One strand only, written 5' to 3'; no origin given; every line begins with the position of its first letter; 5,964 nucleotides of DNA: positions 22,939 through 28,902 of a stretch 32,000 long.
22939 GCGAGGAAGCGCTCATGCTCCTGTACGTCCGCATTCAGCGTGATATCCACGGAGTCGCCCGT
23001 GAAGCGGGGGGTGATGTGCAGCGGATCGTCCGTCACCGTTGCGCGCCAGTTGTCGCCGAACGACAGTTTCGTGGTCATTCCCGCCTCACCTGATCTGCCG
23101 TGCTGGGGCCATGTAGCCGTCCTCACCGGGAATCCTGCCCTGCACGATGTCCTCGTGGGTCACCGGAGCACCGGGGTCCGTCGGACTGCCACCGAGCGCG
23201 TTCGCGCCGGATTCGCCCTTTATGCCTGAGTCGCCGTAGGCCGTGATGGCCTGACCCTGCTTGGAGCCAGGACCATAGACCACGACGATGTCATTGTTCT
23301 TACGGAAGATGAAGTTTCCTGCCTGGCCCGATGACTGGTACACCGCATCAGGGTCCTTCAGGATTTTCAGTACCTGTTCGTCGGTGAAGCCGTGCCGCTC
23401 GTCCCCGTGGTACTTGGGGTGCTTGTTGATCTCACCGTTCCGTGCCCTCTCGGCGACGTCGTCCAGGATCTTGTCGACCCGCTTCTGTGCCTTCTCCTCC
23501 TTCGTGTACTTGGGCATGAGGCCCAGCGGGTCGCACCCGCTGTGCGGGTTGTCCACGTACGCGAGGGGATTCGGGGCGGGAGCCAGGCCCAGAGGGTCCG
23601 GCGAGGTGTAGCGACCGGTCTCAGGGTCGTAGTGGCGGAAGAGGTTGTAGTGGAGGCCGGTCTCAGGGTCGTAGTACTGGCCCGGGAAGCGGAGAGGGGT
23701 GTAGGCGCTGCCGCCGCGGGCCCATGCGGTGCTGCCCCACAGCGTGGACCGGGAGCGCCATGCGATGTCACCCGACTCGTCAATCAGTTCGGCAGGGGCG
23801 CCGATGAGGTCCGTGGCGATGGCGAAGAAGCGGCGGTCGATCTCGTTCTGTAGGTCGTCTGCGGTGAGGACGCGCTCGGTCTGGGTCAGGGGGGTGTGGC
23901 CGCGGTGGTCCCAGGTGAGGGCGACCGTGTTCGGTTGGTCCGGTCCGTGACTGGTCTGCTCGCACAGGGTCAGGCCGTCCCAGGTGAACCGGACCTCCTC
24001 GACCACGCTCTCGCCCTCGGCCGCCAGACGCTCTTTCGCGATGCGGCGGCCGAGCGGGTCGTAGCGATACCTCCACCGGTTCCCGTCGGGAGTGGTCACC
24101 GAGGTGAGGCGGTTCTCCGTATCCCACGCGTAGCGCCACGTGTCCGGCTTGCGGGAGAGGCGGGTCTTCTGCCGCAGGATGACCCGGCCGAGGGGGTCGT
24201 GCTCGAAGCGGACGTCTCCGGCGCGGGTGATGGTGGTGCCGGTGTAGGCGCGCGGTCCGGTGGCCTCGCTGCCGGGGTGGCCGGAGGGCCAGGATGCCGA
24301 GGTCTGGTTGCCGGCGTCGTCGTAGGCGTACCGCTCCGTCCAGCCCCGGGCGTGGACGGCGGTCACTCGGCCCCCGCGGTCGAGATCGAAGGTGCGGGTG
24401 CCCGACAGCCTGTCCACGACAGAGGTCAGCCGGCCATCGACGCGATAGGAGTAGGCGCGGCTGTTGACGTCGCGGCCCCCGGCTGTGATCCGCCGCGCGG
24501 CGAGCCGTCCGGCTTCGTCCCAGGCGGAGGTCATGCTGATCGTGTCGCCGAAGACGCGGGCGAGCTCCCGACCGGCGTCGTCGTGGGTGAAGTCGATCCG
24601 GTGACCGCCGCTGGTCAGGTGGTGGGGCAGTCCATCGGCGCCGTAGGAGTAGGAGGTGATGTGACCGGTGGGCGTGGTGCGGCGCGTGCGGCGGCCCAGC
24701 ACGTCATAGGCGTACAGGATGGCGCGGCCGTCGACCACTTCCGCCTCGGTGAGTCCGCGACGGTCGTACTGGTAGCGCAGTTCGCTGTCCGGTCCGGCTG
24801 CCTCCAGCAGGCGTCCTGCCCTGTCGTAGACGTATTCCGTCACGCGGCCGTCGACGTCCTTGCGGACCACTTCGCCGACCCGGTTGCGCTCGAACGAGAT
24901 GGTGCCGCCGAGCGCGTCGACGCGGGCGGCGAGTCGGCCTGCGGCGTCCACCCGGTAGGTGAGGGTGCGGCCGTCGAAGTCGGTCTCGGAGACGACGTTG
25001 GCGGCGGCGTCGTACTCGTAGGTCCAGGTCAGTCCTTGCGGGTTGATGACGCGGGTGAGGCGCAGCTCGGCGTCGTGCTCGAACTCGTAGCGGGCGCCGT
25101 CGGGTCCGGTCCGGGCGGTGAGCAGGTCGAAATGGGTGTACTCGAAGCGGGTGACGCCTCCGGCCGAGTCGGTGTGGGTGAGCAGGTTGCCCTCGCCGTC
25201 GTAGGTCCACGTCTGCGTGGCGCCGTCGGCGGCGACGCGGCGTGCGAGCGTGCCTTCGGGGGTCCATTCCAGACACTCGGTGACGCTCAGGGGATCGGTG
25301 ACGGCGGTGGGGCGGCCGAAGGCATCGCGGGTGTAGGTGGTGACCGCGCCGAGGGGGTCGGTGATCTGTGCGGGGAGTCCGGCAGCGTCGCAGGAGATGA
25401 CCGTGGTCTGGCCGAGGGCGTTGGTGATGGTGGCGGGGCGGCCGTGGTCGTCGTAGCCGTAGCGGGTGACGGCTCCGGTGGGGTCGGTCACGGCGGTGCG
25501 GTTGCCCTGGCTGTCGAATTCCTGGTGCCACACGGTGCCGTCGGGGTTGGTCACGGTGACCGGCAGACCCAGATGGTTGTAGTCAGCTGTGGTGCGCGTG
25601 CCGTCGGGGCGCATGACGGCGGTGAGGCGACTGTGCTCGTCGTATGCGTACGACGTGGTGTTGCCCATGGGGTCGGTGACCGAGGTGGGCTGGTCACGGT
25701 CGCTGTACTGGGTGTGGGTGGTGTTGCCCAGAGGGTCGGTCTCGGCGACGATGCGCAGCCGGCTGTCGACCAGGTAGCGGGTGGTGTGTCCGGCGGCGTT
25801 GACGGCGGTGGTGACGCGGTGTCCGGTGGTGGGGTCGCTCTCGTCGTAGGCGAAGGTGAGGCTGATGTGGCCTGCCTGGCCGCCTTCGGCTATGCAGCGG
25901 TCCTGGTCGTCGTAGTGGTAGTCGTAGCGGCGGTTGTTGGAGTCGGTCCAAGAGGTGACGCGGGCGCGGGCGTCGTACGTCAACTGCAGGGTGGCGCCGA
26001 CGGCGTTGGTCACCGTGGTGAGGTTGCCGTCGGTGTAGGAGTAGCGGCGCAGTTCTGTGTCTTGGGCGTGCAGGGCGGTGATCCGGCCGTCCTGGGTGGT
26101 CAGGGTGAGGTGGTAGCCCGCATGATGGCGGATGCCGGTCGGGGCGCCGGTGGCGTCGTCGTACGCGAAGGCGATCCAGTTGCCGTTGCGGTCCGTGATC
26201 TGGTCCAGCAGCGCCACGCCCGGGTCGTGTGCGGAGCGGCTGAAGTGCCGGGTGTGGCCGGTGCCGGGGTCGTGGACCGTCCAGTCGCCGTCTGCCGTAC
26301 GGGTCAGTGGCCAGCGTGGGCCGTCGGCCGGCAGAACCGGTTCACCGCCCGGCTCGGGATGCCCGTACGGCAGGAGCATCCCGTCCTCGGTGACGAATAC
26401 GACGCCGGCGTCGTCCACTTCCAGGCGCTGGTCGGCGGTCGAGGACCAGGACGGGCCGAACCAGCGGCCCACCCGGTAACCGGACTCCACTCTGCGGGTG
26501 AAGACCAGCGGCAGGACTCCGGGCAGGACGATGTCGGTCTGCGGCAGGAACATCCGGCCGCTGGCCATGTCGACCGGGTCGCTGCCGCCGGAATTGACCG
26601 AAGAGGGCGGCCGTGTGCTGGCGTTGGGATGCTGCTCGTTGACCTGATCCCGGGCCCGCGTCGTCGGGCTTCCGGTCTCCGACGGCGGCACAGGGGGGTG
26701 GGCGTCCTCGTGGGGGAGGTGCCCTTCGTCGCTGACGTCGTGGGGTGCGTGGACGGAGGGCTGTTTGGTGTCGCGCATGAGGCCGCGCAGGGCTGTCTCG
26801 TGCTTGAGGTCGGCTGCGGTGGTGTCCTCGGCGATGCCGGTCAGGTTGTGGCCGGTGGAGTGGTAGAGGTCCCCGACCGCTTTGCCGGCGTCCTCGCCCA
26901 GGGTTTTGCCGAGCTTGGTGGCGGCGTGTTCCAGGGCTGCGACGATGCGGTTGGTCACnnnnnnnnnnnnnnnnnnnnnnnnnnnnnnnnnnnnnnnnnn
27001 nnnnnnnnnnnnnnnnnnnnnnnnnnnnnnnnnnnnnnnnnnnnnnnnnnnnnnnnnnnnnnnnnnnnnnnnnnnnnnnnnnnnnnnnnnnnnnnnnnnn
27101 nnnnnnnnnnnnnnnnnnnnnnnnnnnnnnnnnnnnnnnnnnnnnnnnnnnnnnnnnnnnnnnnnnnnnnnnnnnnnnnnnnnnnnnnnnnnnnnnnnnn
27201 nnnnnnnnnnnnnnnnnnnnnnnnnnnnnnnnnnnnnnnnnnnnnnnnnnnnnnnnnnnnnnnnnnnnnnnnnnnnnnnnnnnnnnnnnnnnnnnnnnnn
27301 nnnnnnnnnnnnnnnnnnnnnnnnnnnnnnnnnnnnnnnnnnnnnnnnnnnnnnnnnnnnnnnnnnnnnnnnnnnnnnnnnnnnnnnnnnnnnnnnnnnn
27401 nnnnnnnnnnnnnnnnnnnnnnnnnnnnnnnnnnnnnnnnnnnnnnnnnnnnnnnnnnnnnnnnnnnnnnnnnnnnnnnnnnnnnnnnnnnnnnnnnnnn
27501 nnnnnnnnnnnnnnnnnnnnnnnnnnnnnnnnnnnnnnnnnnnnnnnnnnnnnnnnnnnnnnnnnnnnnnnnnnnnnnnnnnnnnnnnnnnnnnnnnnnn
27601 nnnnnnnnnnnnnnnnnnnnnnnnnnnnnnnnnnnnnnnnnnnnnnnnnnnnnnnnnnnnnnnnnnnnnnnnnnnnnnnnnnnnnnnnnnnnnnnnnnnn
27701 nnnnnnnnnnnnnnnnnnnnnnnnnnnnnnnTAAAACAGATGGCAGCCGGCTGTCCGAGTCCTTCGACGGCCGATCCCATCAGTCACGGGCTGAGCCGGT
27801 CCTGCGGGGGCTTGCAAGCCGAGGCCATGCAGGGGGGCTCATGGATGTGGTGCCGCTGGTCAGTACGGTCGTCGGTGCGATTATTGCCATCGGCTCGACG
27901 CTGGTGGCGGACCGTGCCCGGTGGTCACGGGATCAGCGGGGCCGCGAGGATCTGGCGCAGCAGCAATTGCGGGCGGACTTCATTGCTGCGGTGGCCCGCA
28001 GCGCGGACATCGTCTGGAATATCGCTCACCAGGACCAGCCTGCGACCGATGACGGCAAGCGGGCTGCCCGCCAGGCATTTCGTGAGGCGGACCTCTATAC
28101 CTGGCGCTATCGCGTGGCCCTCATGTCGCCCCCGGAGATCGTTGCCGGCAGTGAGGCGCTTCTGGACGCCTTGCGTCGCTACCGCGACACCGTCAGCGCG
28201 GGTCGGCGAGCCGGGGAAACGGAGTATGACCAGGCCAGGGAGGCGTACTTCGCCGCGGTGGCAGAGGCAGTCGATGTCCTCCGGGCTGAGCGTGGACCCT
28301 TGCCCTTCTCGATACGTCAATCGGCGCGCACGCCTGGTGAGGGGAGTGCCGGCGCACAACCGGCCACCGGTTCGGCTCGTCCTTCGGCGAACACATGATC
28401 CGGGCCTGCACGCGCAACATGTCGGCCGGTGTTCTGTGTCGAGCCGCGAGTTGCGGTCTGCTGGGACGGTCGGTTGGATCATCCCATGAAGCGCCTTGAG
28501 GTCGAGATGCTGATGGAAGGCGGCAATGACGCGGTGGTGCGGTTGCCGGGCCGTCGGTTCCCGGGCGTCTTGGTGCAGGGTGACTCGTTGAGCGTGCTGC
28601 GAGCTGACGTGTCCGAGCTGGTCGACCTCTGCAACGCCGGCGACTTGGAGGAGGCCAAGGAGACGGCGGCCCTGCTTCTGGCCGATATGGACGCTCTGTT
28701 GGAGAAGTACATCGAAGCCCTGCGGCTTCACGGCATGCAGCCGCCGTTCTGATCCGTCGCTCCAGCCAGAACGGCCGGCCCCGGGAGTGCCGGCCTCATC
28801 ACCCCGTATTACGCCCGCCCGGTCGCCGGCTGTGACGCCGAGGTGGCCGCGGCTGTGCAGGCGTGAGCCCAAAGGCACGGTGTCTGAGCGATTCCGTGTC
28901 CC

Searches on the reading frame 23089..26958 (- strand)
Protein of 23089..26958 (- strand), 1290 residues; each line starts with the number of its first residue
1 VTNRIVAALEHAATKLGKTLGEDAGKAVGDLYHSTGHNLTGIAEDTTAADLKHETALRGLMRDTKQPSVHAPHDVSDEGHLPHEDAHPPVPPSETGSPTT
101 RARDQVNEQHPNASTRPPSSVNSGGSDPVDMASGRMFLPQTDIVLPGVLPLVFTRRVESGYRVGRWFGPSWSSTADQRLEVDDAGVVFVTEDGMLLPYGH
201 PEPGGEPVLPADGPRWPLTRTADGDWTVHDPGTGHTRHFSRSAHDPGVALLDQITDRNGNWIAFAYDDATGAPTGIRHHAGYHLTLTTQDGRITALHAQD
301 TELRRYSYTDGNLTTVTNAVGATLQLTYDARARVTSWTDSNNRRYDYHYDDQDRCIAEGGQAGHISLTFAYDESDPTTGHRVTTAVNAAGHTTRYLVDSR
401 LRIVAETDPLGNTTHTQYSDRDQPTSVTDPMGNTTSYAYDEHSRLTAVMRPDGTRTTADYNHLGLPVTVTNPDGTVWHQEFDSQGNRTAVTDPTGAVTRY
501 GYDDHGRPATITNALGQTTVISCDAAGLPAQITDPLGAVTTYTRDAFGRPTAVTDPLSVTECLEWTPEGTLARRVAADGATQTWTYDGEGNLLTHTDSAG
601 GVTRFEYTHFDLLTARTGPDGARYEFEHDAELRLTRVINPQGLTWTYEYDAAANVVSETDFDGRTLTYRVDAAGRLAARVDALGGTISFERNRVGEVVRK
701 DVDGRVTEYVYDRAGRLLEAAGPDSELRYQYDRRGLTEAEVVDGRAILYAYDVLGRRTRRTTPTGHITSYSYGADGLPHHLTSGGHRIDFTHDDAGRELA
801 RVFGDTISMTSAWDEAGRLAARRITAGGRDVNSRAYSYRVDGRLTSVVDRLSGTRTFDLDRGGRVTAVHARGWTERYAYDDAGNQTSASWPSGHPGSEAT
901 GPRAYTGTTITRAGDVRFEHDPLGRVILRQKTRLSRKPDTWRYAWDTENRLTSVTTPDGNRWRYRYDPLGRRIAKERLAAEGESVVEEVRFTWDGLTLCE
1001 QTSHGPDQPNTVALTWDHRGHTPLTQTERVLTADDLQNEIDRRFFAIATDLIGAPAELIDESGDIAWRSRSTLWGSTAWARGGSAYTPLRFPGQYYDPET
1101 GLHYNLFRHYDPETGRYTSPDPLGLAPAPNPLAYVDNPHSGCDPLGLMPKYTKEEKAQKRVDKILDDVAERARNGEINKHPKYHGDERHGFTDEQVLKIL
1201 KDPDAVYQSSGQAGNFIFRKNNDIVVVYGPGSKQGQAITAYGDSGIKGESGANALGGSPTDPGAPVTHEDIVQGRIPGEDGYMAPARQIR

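Call 7: search_protein_families(library=pfam, proteins=[window:23089-26958:-], max_evalue=1)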
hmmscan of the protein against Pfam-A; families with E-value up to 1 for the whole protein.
window:23089-26958:- (1290 aa): 8 families
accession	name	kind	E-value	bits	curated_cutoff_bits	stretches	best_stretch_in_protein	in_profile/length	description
PF05593.20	RHS_repeat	-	2.9e-87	286.1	22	20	524-557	2-35/38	RHS Repeat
PF20148.4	DUF6531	-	9.6e-23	80.8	24.1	1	127-198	2-74/74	Domain of unknown function (DUF6531)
PF25023.1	TEN_YD-shell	-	1.4e-10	40.4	50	2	863-1121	634-866/909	Teneurin YD-shell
PF03527.20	RHS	-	3.6e-09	36.8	27.9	1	1049-1077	6-34/38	RHS protein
PF08265.16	YL1_C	-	0.19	11.9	22.6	1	1091-1104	7-20/29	YL1 nuclear protein C-terminal domain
PF17780.6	OCRE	-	0.28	11.7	24.7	1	1093-1119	12-40/52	OCRE domain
PF16625.10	ISET-FN3_linker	-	0.41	11.7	25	1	86-126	18-58/65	Unstructured linking region I-set and fnIII on Brother of CDO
PF22367.1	FlgE_3rd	-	0.62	10.7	27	0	365-398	71-103/121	Flagellar hook protein FlgE, third domain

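Call 8: search_protein_families(library=ncbifam, proteins=[window:23089-26958:-], max_evalue=1)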
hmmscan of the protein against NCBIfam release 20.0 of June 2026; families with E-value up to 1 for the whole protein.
window:23089-26958:- (1290 aa): 4 families
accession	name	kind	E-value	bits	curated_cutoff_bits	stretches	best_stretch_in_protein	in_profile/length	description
TIGR01643.1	YD_repeat_2x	repeat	3e-81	265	15.8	15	945-978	1-34/42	YD repeat-containing protein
NF041261.1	RHS_core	equivalog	4e-66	223.7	2000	6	552-890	396-739/1261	RHS element core protein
TIGR03696.1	Rhs_assc_core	domain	6.2e-22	77.9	32.5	1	1073-1147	3-76/76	RHS repeat-associated core domain-containing protein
NF010435.0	PRK13861.1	equivalog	0.0025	17.3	255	1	299-343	30-74/293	type IV secretion system protein VirB9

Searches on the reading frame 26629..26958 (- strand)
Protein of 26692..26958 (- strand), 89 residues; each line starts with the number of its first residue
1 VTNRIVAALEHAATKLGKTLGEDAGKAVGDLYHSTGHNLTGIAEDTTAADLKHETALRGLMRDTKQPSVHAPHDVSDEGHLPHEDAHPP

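Call 17: find_homologous_proteins(query=window:26692-26958:-, max_evalue=0.01)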
Query seq(89 aa) (89 aa): 1 proteins with E <= 0.01 among 4 candidates.
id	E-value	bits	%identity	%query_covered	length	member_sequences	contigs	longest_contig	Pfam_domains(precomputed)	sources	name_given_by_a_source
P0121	8.6e-14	70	70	60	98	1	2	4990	-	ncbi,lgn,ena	-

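Call 74: predict_structure(alignment_id=A3)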
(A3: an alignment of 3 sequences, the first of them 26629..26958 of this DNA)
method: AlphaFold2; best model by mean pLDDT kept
length: 110 residues; sequences in the alignment: 3
mean_pLDDT: 65.2   pTM: 0.29
mean pLDDT of the five models: 65.2, 59.2, 58.4, 57.7, 57.6
residues with pLDDT >= 90: 0; 70-90: 48; 50-70: 39; < 50: 23
segments of 3 or more residues with pLDDT < 50: 84-87, 94-97, 99-102
pLDDT, mean of each block of 10 residues (from residue 1): 80 84 84 70 71 74 56 51 51 49 47
secondary structure, 60 per line:
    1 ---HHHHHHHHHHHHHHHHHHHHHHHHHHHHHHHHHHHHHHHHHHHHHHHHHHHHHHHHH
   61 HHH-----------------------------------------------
elements in order: H4-63

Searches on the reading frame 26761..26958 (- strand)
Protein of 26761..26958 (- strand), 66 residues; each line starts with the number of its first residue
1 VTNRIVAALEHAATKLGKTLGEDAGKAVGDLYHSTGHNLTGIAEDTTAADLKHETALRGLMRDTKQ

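Call 53: find_homologous_proteins(query=A2, max_evalue=0.001)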
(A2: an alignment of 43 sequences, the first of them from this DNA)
Query A2 (43 sequences) (66 aa, profile of the alignment): 2 proteins with E <= 0.001 among 1081 candidates.
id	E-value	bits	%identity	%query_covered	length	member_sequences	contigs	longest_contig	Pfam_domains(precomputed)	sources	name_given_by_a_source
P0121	1.4e-28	117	72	80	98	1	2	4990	-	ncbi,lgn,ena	-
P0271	5.8e-4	38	-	-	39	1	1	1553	-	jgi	jgi:hypothetical protein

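Call 62: search_protein_families(library=pfam, alignment_id=A2, max_evalue=10)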
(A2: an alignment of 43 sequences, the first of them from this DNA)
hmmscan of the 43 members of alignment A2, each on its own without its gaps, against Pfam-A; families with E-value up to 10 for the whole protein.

A. member 1, seq(66 aa): 0 families

B. families by the number of members that match (of 43 scanned): 25 families
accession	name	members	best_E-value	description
PF01765.24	RRF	4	0.00081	Ribosome recycling factor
PF06911.18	Senescence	4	0.035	Senescence domain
PF07464.16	ApoLp-III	3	0.023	Apolipophorin-III precursor (apoLp-III)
PF18827.6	LPD14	3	0.074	Large polyvalent protein-associated domain 14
PF01442.23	Apolipoprotein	2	0.01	Apolipoprotein A1/A4/E domain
PF20117.4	DUF6507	2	0.031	Family of unknown function (DUF6507)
PF08221.17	HTH_9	2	0.061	RNA polymerase III subunit RPC82 helix-turn-helix domain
PF11098.13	Chlorosome_CsmC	2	0.07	Chlorosome envelope protein C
PF08023.17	Antimicrobial_2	2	0.12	Frog antimicrobial peptide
PF19793.4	DUF6277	1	0.011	Family of unknown function (DUF6277)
PF09404.15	C12orf66_like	1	0.022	KICSTOR complex C12orf66 like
PF19146.6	DUF5828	1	0.035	Family of unknown function (DUF5828)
PF01086.22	Clathrin_lg_ch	1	0.053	Clathrin light chain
PF01725.21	Ham1p_like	1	0.078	Ham1 family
PF22240.1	ISP_coupler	1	0.081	Type ISP restriction-modification enzyme, coupler domain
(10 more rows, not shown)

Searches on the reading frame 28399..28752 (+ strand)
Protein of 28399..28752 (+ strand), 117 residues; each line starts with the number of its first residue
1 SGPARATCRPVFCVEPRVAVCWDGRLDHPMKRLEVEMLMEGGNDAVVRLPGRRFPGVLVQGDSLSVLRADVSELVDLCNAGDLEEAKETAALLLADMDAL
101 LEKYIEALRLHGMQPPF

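Call 12: search_protein_families(library=pfam, proteins=[window:28399-28752:+], max_evalue=0.01)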
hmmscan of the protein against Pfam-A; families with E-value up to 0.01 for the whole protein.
window:28399-28752:+ (117 aa): 1 family
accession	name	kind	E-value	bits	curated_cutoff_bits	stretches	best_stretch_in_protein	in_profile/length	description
PF22281.1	DUF6959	-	2.6e-35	120.9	27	1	30-117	1-88/88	Family of unknown function (DUF6959)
